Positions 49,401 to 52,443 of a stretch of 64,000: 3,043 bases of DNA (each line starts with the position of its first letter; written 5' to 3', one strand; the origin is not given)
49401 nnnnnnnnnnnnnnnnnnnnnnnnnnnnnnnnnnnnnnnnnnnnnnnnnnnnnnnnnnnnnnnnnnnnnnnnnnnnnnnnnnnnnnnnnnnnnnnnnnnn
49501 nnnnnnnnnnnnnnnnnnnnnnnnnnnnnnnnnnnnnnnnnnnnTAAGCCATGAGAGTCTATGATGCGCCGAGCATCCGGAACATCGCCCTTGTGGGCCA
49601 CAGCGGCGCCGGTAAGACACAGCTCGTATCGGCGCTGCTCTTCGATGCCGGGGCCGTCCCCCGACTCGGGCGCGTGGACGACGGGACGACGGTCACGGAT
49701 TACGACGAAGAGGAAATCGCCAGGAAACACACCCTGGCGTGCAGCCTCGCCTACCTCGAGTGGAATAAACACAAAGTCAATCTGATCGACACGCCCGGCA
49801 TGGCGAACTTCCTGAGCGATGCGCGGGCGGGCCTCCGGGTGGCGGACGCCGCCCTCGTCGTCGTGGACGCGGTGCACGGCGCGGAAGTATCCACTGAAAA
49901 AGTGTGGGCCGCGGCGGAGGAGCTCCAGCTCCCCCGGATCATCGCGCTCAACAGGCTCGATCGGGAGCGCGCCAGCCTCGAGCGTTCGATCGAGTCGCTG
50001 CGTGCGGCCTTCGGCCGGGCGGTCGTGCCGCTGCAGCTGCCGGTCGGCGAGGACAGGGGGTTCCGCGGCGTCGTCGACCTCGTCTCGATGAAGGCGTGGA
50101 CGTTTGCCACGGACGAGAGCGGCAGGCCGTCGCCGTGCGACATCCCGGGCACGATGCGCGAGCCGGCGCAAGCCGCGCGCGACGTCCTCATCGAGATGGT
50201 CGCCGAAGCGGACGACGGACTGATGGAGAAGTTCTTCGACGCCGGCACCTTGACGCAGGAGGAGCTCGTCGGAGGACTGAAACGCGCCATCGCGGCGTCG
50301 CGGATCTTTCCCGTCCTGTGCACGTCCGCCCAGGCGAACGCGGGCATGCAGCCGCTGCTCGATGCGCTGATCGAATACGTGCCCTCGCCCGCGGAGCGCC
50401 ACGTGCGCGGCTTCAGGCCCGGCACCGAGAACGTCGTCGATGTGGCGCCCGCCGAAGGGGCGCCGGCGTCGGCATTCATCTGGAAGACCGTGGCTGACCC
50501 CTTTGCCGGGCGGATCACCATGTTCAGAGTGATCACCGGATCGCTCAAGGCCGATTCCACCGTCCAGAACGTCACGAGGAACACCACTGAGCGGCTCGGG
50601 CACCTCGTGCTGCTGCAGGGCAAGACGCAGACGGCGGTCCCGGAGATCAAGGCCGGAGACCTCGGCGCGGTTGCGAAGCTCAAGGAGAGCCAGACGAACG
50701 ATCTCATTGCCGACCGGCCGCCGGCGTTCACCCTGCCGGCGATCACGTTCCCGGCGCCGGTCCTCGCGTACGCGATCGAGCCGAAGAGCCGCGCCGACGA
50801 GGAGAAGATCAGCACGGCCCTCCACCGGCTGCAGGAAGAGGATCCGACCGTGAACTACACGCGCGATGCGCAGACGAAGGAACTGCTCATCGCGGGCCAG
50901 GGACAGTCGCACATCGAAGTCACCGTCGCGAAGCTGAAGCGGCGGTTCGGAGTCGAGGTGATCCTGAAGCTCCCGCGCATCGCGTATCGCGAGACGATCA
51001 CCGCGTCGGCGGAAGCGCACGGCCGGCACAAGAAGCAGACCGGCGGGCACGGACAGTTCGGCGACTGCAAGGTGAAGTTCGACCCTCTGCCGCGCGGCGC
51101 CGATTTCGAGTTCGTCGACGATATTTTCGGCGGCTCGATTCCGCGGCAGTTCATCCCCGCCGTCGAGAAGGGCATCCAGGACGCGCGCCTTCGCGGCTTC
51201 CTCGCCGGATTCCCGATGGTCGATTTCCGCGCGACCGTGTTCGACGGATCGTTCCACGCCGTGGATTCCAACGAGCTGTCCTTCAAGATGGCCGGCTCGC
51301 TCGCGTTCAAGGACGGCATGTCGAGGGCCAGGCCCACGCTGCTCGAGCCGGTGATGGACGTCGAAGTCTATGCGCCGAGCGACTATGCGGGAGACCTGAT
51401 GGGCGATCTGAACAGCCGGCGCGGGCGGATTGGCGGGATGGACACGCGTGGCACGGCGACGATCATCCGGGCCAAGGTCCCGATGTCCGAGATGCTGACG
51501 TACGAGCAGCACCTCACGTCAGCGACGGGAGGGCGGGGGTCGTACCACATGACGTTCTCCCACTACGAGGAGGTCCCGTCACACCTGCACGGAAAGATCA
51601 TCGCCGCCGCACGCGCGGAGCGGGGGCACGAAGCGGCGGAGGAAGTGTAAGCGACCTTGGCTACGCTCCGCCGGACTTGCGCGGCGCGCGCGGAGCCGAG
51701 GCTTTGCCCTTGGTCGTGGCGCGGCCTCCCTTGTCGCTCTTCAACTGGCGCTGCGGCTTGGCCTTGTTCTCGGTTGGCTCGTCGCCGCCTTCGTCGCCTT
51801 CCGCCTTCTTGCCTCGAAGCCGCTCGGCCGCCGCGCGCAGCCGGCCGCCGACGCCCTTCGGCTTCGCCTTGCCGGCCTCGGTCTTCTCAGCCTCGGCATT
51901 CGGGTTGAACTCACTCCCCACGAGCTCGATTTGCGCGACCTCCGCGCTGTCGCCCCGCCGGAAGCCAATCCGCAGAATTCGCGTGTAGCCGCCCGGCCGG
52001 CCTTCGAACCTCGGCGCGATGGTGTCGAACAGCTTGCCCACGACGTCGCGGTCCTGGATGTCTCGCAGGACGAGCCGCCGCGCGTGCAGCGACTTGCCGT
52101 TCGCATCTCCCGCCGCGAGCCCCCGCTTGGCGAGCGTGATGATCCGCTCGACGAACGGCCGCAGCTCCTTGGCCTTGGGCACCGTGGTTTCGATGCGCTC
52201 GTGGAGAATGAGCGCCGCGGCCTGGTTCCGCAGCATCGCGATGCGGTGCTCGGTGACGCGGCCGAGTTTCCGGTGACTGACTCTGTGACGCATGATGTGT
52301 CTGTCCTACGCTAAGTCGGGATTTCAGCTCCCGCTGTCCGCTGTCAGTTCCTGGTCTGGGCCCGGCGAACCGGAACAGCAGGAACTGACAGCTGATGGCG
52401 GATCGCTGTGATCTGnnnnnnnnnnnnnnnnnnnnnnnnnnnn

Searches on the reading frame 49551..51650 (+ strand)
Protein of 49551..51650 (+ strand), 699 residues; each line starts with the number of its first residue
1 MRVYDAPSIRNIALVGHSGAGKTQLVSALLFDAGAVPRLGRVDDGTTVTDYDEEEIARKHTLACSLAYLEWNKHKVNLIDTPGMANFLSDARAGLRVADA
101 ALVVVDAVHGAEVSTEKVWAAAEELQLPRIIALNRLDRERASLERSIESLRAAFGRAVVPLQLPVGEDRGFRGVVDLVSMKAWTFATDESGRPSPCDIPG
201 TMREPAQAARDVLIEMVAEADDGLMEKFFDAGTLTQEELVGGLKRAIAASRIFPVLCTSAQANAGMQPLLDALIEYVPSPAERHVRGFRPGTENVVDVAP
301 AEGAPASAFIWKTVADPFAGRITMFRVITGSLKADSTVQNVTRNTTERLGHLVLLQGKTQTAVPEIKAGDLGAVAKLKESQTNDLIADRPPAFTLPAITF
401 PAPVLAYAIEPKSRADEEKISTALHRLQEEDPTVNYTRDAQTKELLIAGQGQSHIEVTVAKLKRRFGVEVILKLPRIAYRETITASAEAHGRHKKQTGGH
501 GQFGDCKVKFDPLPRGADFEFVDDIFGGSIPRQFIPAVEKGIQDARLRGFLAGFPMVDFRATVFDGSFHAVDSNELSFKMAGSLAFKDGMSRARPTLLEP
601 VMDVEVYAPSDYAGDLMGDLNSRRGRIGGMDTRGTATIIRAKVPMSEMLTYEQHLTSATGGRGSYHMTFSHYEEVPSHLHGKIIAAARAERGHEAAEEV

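Call 43: search_protein_families(library=pfam, proteins=[window:49551-51650:+], max_evalue=0.00001)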
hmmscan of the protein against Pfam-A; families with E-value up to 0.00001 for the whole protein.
window:49551-51650:+ (699 aa): 7 families
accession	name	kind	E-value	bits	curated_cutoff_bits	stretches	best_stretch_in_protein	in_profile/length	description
PF00009.33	GTP_EFTU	-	7.8e-43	146.7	26.5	1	8-279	2-188/188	Elongation factor Tu GTP binding domain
PF03764.24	EFG_IV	-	3.2e-40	137.1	24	1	475-593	1-120/121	Elongation factor G, domain IV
PF00679.30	EFG_C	-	1.3e-28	99.3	27.9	1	597-679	2-85/89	Elongation factor G C-terminus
PF14492.12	EFG_III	-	2.6e-28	98.3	27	1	400-473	1-74/75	Elongation Factor G, domain III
PF22042.2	EF-G_D2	-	4.9e-12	46.2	27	1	305-384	1-79/84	Elongation factor G domain 2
PF01926.29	MMR_HSR1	-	1.2e-08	35.4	21.9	1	11-135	1-113/113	50S ribosome-binding GTPase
PF03144.31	GTP_EFTU_D2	-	2.8e-07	31.3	30.3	1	320-383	1-69/73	Elongation factor Tu domain 2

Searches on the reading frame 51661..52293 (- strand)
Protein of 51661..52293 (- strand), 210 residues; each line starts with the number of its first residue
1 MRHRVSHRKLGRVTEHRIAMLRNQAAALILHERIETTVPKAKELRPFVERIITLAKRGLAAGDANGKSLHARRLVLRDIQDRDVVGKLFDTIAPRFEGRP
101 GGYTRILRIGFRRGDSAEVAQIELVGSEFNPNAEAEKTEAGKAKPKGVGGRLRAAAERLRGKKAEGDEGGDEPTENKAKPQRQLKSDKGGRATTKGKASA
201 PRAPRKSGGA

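Call 43: search_protein_families(library=pfam, proteins=[window:51661-52293:-], max_evalue=0.00001)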
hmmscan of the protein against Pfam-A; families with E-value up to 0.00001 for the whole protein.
window:51661-52293:- (210 aa): 1 family
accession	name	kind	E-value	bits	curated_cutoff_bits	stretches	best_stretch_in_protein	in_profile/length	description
PF01196.24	Ribosomal_L17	-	1.1e-36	126.1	27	1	20-125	1-97/97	Ribosomal protein L17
